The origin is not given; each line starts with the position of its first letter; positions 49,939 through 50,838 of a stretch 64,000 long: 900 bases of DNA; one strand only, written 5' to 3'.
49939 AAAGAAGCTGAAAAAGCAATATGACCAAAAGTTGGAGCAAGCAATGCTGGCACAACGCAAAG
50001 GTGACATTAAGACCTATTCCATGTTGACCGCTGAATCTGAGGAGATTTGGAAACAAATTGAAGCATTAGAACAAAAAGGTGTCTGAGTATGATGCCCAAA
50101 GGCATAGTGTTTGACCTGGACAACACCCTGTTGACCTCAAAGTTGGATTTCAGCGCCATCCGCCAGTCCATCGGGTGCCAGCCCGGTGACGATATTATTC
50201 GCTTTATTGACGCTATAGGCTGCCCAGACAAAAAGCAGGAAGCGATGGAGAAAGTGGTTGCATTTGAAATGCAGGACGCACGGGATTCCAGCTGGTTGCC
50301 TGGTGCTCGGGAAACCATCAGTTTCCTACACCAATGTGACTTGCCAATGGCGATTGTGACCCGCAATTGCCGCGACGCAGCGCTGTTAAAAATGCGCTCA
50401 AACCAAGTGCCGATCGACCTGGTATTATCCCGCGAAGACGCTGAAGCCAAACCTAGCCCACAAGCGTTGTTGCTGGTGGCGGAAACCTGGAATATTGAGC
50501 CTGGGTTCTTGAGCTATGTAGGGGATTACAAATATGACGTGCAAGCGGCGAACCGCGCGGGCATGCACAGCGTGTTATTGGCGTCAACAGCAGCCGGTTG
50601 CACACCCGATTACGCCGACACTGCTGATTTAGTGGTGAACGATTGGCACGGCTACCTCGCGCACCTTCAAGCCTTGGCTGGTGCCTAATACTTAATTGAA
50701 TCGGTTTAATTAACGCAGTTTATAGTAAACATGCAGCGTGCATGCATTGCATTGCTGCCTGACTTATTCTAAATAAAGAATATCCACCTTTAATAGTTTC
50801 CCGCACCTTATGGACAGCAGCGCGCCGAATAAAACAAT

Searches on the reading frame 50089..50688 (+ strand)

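Call 17: search_protein_families(library=pfam, proteins=[window:50089-50688:+], max_evalue=0.001)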
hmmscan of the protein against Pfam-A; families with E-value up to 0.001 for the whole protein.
window:50089-50688:+ (199 aa): 4 families
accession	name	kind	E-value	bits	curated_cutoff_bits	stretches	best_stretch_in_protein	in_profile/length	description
PF13419.12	HAD_2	-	8.2e-17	62.3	23.8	1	34-163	46-177/178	Haloacid dehalogenase-like hydrolase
PF00702.32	Hydrolase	-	6.1e-11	43.5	26.4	1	4-158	2-191/191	haloacid dehalogenase-like hydrolase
PF13242.12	Hydrolase_like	-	6.8e-06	26.3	22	1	121-168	4-52/75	HAD-hyrolase-like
PF12710.13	HAD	-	0.00027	21.8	27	0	6-153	1-187/189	haloacid dehalogenase-like hydrolase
